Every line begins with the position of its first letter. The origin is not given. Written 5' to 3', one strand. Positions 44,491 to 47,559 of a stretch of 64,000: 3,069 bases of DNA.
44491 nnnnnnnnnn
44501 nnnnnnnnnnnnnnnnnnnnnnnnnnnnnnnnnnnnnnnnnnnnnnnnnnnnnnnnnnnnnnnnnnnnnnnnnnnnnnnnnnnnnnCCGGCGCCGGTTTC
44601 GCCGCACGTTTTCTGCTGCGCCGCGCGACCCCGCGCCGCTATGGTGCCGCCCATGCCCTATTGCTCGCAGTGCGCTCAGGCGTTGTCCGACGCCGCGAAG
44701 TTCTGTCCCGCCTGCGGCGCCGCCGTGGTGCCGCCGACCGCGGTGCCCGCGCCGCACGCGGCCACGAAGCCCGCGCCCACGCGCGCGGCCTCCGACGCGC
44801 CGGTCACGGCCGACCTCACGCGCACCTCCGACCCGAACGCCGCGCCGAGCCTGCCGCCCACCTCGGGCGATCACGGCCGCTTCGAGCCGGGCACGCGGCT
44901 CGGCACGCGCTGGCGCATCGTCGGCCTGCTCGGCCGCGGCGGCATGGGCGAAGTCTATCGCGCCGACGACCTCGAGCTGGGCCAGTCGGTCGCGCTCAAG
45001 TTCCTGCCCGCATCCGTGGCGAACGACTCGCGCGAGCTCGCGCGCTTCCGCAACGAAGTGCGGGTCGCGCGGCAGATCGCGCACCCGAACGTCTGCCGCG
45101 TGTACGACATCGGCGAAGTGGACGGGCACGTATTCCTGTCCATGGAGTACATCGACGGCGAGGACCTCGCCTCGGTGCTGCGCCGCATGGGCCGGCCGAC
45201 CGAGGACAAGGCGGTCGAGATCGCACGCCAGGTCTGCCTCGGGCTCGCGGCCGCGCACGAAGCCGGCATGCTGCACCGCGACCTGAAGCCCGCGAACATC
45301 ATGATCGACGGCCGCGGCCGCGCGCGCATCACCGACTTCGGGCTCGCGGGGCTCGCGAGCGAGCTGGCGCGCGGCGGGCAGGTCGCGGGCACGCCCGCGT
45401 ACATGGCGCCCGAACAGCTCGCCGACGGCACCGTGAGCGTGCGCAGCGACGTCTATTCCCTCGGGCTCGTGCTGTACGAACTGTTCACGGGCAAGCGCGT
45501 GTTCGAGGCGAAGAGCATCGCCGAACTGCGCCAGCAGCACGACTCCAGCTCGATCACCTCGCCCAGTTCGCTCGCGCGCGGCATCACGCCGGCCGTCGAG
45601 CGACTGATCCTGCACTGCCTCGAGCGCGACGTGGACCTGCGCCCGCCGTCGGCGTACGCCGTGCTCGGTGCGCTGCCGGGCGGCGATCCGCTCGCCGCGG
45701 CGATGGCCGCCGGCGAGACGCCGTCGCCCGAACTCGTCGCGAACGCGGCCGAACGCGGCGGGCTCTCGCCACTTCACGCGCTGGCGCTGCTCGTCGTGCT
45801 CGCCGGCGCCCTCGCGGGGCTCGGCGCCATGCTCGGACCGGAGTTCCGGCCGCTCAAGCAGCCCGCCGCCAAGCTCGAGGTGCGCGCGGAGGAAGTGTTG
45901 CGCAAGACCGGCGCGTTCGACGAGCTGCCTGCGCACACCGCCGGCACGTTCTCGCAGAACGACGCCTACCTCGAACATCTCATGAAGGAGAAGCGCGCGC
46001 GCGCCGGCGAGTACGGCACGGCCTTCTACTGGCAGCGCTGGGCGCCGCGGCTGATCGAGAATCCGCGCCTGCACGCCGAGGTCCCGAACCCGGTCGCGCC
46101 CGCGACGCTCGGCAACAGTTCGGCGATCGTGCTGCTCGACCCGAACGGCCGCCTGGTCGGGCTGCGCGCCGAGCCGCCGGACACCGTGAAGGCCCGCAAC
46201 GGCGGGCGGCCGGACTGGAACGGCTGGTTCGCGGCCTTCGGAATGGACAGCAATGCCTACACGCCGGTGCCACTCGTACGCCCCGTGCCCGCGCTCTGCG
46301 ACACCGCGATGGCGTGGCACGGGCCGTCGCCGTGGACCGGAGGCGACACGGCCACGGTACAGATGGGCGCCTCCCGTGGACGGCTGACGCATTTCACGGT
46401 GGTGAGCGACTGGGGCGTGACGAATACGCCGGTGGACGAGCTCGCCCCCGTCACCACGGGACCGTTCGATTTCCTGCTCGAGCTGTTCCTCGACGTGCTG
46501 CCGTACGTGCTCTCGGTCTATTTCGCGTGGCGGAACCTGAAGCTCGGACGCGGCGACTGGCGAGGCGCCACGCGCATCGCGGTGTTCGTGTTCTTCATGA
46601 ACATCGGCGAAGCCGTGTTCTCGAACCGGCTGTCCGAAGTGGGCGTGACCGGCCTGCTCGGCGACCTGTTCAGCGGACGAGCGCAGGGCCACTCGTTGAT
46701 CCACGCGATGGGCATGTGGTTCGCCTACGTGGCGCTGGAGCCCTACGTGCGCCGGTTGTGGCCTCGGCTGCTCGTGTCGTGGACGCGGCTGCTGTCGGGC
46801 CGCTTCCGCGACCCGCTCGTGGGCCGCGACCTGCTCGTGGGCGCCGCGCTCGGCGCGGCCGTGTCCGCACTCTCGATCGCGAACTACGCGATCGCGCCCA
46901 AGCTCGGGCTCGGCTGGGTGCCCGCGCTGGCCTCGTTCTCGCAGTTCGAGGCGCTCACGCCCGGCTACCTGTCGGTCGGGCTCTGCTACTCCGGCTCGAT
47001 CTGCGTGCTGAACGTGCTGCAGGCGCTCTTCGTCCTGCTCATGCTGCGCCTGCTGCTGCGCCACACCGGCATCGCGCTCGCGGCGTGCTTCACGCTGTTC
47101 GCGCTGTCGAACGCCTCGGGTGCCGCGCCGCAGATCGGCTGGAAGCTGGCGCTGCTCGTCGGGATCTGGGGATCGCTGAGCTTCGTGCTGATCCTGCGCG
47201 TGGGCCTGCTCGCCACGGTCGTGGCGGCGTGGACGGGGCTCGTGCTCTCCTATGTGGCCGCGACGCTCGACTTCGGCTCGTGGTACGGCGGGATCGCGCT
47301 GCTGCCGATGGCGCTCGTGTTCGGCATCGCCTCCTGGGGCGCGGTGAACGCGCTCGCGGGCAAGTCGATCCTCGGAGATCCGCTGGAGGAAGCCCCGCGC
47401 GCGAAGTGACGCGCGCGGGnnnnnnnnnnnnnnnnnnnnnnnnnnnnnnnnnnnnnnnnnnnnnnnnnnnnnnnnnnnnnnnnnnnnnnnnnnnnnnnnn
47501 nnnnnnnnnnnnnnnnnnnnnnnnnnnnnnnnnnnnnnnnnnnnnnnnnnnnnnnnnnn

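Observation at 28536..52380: Array of nine consecutive paralogous Hanks-type Ser/Thr receptor kinases spanning ~24 kb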

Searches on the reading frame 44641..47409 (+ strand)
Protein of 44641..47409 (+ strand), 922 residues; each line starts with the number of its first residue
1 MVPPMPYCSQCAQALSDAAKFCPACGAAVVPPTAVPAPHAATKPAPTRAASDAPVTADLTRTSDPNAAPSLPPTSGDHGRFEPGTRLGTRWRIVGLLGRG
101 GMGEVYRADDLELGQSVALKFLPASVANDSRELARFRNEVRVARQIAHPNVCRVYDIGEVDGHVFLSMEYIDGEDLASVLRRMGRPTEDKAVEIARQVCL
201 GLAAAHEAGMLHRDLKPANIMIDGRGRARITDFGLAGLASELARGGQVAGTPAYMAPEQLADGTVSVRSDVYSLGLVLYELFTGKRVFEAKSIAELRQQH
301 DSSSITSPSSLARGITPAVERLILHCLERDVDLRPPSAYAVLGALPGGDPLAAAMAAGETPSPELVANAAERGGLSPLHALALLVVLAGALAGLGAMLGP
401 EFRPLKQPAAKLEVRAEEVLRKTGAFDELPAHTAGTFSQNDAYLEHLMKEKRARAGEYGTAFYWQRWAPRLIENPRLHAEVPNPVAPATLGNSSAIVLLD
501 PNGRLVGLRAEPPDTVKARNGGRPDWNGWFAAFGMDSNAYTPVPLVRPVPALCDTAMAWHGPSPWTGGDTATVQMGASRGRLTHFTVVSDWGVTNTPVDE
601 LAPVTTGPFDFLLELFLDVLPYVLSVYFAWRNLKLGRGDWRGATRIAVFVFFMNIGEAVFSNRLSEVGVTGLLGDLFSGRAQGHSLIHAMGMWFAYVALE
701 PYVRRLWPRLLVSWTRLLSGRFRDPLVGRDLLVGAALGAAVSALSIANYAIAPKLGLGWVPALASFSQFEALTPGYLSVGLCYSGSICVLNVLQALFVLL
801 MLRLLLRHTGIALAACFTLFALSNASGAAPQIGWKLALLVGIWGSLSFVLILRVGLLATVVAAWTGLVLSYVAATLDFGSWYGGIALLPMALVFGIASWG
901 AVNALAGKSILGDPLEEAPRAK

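Call 6: search_protein_families(library=pfam, proteins=[window:44641-47409:+], max_evalue=0.01)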
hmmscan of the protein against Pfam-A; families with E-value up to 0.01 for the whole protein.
window:44641-47409:+ (922 aa): 8 families
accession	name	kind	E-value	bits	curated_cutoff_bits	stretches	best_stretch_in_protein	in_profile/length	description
PF00069.31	Pkinase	-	5e-55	187.2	31.7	1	93-335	3-252/263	Protein kinase domain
PF07714.23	PK_Tyr_Ser-Thr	-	1.2e-35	123.5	23.1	1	96-336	6-250/258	Protein tyrosine and serine/threonine kinase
PF01636.29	APH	-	3.7e-06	27.3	23.2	1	106-208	14-110/239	Phosphotransferase enzyme family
PF03109.22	ABC1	-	5.9e-06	26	22.9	1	132-239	116-217/244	ABC1 atypical kinase-like domain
PF13240.11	Zn_Ribbon_1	-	1e-05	25.6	25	1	7-28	1-22/23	zinc-ribbon domain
PF13248.11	Zn_ribbon_3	-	0.00042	20.1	27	1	6-27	3-24/26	zinc-ribbon domain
PF12773.13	DZR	-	0.00073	20.1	27.3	1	8-29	1-22/45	Double zinc ribbon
PF17667.7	Pkinase_fungal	-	0.0039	16.4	24.1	1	207-278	305-383/387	Fungal protein kinase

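Call 18: find_related_loci(query=window:44641-47409:+, collection=genome_contigs, flank=10000)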
Query window:44641-47409:+ (922 aa) in genome_contigs; peptide patterns used: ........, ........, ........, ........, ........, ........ (x = any residue, [..] = any of these).
599 stretches matched a pattern (row limit reached: there are more); 581 encode a relative of the query (tblastn E <= 1e-3); the best 80 are kept; 80 distinct loci.
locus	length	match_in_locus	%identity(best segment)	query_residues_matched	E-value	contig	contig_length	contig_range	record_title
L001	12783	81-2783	73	5-920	0e+0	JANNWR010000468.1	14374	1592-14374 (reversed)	MAG: bacterium isolate VAR_34_metabat_33 VAR_34_k141_2691322, whole genome shotgun sequence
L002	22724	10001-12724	73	5-920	0e+0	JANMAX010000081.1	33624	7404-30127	MAG: bacterium isolate OTE_1_metabat_47 OTE_1_k141_3570406, whole genome shotgun sequence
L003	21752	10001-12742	71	3-917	0e+0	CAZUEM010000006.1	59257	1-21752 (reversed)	MAG TPA_asm: uncultured bacterium isolate binchicken_co235_242 genome assembly, contig: NODE_1225_length_59257_cov_35.54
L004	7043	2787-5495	71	5-918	0e+0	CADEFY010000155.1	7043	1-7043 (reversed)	uncultured bacterium isolate Candidatus Eisenbacteria sp. RBC018 genome assembly, contig: MAG018_155, whole genome shotg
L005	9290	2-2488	75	93-920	0e+0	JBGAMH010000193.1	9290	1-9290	MAG: Candidatus Eisenbacteria bacterium isolate MAG_MBR_H10.5 MBRH10-5_opera_contig_21897, whole genome shotgun sequence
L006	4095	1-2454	74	104-920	0e+0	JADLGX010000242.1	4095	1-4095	MAG: Candidatus Eisenbacteria bacterium isolate SJ457 c_000000432463, whole genome shotgun sequence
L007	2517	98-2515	72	55-859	0e+0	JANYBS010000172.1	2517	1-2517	MAG: Candidatus Eisenbacteria bacterium isolate GL140_6_metabat_35 GL140_6_k141_2325764, whole genome shotgun sequence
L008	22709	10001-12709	73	5-917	0e+0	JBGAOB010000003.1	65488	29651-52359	MAG: Candidatus Eisenbacteria bacterium isolate MAG_AAO_H10.41 AAOH10-41_opera_contig_1944, whole genome shotgun sequenc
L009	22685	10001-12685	60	4-917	0e+0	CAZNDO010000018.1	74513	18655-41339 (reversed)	MAG TPA_asm: uncultured Gemmatimonadota bacterium isolate binchicken_co242_78 genome assembly, contig: NODE_909_length_7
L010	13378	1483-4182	58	2-919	0e+0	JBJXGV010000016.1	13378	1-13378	MAG: bacterium isolate F1F2.bin.167 k127_1196725, whole genome shotgun sequence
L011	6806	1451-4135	58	5-917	0e+0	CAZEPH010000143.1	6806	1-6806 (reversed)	MAG TPA_asm: uncultured bacterium isolate SRP173033_co3_64 genome assembly, contig: NODE_16365_length_6806_cov_4.233003,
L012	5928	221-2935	57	5-917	0e+0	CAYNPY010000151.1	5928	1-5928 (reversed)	MAG TPA_asm: uncultured Fibrobacteraceae bacterium isolate SRP239054_co1_159 genome assembly, contig: NODE_11799_length_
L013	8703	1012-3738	56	5-917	0e+0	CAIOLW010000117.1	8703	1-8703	uncultured bacterium isolate LJ_bin-5039 genome assembly, contig: bin-5039:117/391, whole genome shotgun sequence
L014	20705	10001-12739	55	5-917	0e+0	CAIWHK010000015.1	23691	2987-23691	uncultured bacterium isolate Loclat_bin-10883 genome assembly, contig: bin-10883:15/72, whole genome shotgun sequence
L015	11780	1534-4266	56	4-917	0e+0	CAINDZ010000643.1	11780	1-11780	uncultured bacterium isolate LaPlata-b_bin-2430 genome assembly, contig: bin-2430:643/790, whole genome shotgun sequence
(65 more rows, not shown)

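Call 88: search_protein_families(library=ncbifam, proteins=[window:44653-47409:+], max_evalue=0.00001)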
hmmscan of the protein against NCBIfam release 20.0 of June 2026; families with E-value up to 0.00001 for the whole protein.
window:44653-47409:+ (918 aa): 17 families
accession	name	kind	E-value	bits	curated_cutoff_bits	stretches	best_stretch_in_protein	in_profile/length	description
NF033483.0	PknB_PASTA_kin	equivalog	4.1e-82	277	450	1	80-338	2-262/563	Stk1 family PASTA domain-containing Ser/Thr kinase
NF052427.1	StpK7MSMEG_1200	equivalog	6.1e-57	193.4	900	1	87-311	9-236/601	serine/threonine protein kinase StpK7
NF047741.1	antiphage_MADS6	equivalog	1.2e-51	176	460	2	182-341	296-457/612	methylation-associated defense system protein kinase MAD6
TIGR03903.1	TOMM_kin_cyc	equivalog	3.7e-44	150.9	705.75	1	110-336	3-239/1267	TOMM system kinase/cyclase fusion protein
NF009651.0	PRK13184.1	equivalog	2.8e-38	131.5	839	1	86-327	3-273/932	serine/threonine-protein kinase PknD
NF038150.1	lanthi_synth_IV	equivalog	6.9e-36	123.9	650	1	71-340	181-452/851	class IV lanthionine synthetase LanL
NF033442.0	BREX_PglW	equivalog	1.8e-26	92.2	990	2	36-253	463-677/1391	BREX system serine/threonine kinase PglW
NF053615.1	SerThrKinAfsKStmc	equivalog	1.6e-23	83.3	1300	1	87-285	15-214/809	protein serine/threonine kinase AfsK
NF038151.1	lanthi_synth_III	equivalog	3.5e-19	68.7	575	1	88-280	223-425/833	class III lanthionine synthetase LanKC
NF043056.1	T4SS_LegK1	equivalog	4.1e-12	45.5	550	1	202-280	206-286/516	Dot/Icm T4SS effector kinase LegK1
NF058632.1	SerThrKinPrkT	equivalog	4e-10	39.2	280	1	84-230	20-163/322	serine/threonine protein kinase PrkT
TIGR03724.2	arch_bud32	equivalog_domain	6e-10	38.9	125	1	130-237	38-136/193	KEOPS complex kinase/ATPase Bud32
NF011463.0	PRK14879.1-4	equivalog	6.5e-09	35.5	188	1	130-237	63-165/237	Kae1-associated kinase Bud32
NF011464.0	PRK14879.1-7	equivalog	1.2e-08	35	246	1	145-239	68-156/221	Kae1-associated kinase Bud32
NF011461.0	PRK14879.1-2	equivalog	7.9e-08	32.3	372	1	160-237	78-151/225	Kae1-associated kinase Bud32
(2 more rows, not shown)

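Call 89: search_protein_families(library=padloc, proteins=[window:44653-47409:+], max_evalue=0.00001)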
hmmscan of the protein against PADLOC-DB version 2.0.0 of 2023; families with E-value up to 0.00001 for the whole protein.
window:44653-47409:+ (918 aa): 34 families (the best 25 are shown)
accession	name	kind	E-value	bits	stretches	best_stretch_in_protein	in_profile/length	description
PDLC04053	PD-T4-6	-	9.3e-83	276.2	1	85-342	9-269/311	-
PDLC04042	PD-T4-6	-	7.8e-82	273.2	1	83-341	7-269/292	-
PDLC04061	PD-T4-6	-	1.1e-75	254.1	1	81-342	12-281/510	-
PDLC04043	PD-T4-6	-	1.3e-72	243.4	1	84-376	14-312/452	-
PDLC04138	mad6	-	1.4e-70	237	1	83-335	49-305/659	mads_6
PDLC04039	PD-T4-6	-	3.7e-70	235.2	1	80-334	10-265/458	-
PDLC04054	PD-T4-6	-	9.4e-69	230.4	1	87-342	12-271/347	-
PDLC04060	PD-T4-6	-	6.7e-68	227.7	1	80-330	3-255/486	-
PDLC04041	PD-T4-6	-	1.8e-66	223.2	1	79-379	23-329/443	-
PDLC04047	PD-T4-6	-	7.7e-65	217.1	1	82-330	7-258/327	-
PDLC04052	PD-T4-6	-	1e-63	214.3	1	81-336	5-268/496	-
PDLC04057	PD-T4-6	-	1.5e-59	200.2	1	80-330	3-256/443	-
PDLC04040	PD-T4-6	-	9.8e-59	197.5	1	92-330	1-251/547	-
PDLC04048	PD-T4-6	-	4.1e-56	188.9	1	83-330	8-258/354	-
PDLC01088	C3a189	-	1.7e-55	187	1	92-368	4-263/840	kinase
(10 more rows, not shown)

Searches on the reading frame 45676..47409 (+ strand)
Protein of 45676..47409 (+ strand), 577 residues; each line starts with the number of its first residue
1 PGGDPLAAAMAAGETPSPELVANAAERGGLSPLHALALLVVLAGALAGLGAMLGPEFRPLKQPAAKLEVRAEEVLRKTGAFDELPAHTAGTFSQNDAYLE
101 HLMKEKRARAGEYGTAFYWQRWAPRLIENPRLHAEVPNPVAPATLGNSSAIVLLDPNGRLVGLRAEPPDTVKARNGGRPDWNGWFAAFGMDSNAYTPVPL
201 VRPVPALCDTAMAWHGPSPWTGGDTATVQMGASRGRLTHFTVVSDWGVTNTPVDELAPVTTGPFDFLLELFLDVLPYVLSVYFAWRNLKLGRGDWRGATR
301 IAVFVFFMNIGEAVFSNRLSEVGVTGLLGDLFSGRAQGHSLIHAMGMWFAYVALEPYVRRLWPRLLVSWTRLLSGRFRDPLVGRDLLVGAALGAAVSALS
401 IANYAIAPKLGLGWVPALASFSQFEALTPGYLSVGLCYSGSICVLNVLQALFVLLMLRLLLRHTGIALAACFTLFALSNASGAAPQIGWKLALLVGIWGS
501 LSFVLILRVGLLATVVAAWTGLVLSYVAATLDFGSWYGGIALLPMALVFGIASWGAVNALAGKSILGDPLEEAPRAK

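Call 29: search_protein_families(library=pfam, proteins=[window:45676-47409:+], max_evalue=10)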
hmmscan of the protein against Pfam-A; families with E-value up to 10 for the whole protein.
window:45676-47409:+ (577 aa): 0 families

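Call 66: find_homologous_proteins(query=window:45676-47409:+, max_evalue=1e-10)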
Query window:45676-47409:+ (577 aa): 4195 proteins with E <= 1e-10 among 8000 candidates; the best 120 are listed.
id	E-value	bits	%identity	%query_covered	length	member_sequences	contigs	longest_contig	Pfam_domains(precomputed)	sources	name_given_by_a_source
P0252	0.0e+0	1287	100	100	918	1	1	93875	PF07714.24,PF00069.32,PF13240.12,PF03109.23,PF01636.30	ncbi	ncbi:MAG: serine/threonine-protein kinase [Candidatus Eisenbacteria bacterium]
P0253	0.0e+0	1026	79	99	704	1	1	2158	PF07714.24,PF00069.32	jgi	jgi:serine/threonine-protein kinase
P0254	0.0e+0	1017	78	99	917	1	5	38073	PF07714.24,PF00069.32,PF13240.12,PF03109.23,PF01636.30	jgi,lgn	-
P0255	8.8e-253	859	68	100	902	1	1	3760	PF07714.24,PF00069.32,PF13240.12,PF03109.23,PF01636.30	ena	-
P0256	2.7e-252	857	68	100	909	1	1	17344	PF07714.24,PF00069.32,PF03109.23,PF01636.30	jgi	jgi:hypothetical protein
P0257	8.2e-251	852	68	100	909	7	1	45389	PF07714.24,PF00069.32,PF13240.12,PF03109.23,PF01636.30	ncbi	-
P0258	3.1e-250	850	68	99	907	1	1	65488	PF07714.24,PF00069.32,PF03109.23,PF01636.30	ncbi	-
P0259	2.9e-246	837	68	100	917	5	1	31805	PF07714.24,PF00069.32,PF13240.12,PF03109.23,PF01636.30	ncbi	-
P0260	4.3e-245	833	67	100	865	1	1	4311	PF07714.24,PF00069.32,PF03109.23,PF01636.30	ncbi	ncbi:MAG: serine/threonine-protein kinase [Candidatus Eisenbacteria bacterium]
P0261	1.8e-242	825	66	100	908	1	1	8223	PF07714.24,PF00069.32,PF13240.12,PF03109.23,PF01636.30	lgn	-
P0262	1.3e-241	822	66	99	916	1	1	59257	PF07714.24,PF00069.32,PF13240.12,PF03109.23,PF01636.30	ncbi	-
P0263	3.2e-240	817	65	100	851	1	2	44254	PF07714.24,PF00069.32,PF03109.23,PF01636.30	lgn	-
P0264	1.0e-236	806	63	100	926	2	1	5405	PF07714.24,PF00069.32,PF13240.12,PF03109.23,PF01636.30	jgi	jgi:serine/threonine-protein kinase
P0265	1.6e-234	798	65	99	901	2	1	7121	PF07714.24,PF00069.32,PF13240.12,PF03109.23,PF01636.30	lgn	-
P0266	6.9e-233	793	64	100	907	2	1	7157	PF07714.24,PF00069.32,PF03109.23,PF01636.30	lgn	-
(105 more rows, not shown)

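Call 81: predict_structure(alignment_id=A3)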
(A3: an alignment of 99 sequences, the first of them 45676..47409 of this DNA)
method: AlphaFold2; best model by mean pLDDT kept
length: 577 residues; sequences in the alignment: 99
mean_pLDDT: 92.3   pTM: 0.90
mean pLDDT of the five models: 92.3, 91.2, 90.8, 90.5, 90.1
residues with pLDDT >= 90: 489; 70-90: 46; 50-70: 39; < 50: 3
segments of 3 or more residues with pLDDT < 50: 1-3
pLDDT, mean of each block of 10 residues (from residue 1): 55 60 63 96 98 95 97 98 97 95 81 85 95 94 88 97 96 95 97 98 96 95 89 98 94 88 90 94 98 97 98 96 97 97 98 97 95 94 96 97 95 93 96 97 96 96 97 95 92 94 89 97 96 96 97 96 71 63
secondary structure, 60 per line:
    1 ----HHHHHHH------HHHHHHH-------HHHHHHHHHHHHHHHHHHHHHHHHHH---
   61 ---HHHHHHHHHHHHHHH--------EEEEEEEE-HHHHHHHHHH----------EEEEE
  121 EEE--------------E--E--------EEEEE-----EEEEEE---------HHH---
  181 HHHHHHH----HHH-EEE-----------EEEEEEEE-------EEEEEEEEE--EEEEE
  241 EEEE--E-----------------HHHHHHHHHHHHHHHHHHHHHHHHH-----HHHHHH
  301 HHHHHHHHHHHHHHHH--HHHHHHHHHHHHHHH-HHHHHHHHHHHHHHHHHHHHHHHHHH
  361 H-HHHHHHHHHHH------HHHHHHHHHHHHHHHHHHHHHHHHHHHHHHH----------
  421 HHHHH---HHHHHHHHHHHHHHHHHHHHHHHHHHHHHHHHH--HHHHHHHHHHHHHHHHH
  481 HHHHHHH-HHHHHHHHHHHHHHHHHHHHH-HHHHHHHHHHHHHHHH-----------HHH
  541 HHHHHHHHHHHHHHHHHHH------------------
elements in order: H5-11 H18-24 H32-57 H64-78 E87-94 H96-105 E116-123 E150-154 E160-165 H181-187 E196-198 E210-217 E225-233 E236-244 H265-289 H295-316 H319-333 H335-361 H363-373 H380-410 H421-425 H429-461 H464-487 H489-509 H511-526 H538-559

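Call 95: search_protein_families(library=pfam, alignment_id=A4, max_evalue=0.05)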
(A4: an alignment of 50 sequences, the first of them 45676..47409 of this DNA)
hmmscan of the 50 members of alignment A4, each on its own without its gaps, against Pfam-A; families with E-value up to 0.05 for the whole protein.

A. member 1, window:45676-47409:+ (577 aa): 0 families

B. families by the number of members that match (of 50 scanned): 17 families
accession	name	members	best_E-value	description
PF00069.31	Pkinase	49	9.6e-57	Protein kinase domain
PF07714.23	PK_Tyr_Ser-Thr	49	4.1e-40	Protein tyrosine and serine/threonine kinase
PF01636.29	APH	49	1.6e-09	Phosphotransferase enzyme family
PF03109.22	ABC1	49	2.1e-07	ABC1 atypical kinase-like domain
PF17667.7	Pkinase_fungal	38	0.00012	Fungal protein kinase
PF12773.13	DZR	28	5.9e-06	Double zinc ribbon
PF13240.11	Zn_Ribbon_1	27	2e-08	zinc-ribbon domain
PF13248.11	Zn_ribbon_3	12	4.2e-05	zinc-ribbon domain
PF06293.20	Kdo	7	0.011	Lipopolysaccharide kinase (Kdo/WaaP) family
PF14803.11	Zn_ribbon_Nudix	6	0.0084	Nudix N-terminal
PF14531.12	Kinase-like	5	0.012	Kinase-like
PF18912.6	DZR_2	4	0.0086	Double zinc ribbon domain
PF09297.16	Zn_ribbon_NUD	3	0.0023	NADH pyrophosphatase zinc ribbon domain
PF10571.15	UPF0547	1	0.0028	Uncharacterised protein family UPF0547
PF24460.1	DUF7575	1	0.0053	Domain of unknown function (DUF7575)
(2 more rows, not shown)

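Call 96: find_encoding_contigs(protein=P0259, flank=10000, max_places=2)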
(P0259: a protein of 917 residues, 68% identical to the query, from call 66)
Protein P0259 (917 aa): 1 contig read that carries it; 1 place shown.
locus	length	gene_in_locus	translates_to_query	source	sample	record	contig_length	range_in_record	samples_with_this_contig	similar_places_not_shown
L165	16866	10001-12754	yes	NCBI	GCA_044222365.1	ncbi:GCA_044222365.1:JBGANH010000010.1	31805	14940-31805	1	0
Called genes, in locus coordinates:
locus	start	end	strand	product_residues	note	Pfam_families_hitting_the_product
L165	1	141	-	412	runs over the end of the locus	PF00364:Biotin_lipoyl, PF02817:E3_binding, PF00198:2-oxoacid_dh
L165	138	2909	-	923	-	PF16078:2-oxogl_dehyd_N, PF00676:E1_dh, PF02779:Transket_pyr, PF16870:OxoGdeHyase_C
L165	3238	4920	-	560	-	PF02225:PA, PF13860:FlgD_ig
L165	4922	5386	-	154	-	-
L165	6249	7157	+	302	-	-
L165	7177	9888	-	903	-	PF00069:Pkinase, PF03109:ABC1 (faint), PF07714:PK_Tyr_Ser-Thr, PF07676:PD40 (faint), PF26549:Tricorn_N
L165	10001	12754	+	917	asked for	PF13240:Zn_Ribbon_1 (faint), PF00069:Pkinase, PF07714:PK_Tyr_Ser-Thr, PF01636:APH (faint), PF03109:ABC1 (weak)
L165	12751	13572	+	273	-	PF01209:Ubie_methyltran, PF13489:Methyltransf_23, PF05175:MTS (weak), PF13847:Methyltransf_31, PF08241:Methyltransf_11, PF08242:Methyltransf_12, PF13649:Methyltransf_25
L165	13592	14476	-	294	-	PF07676:PD40 (faint), PF26549:Tricorn_N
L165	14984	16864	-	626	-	?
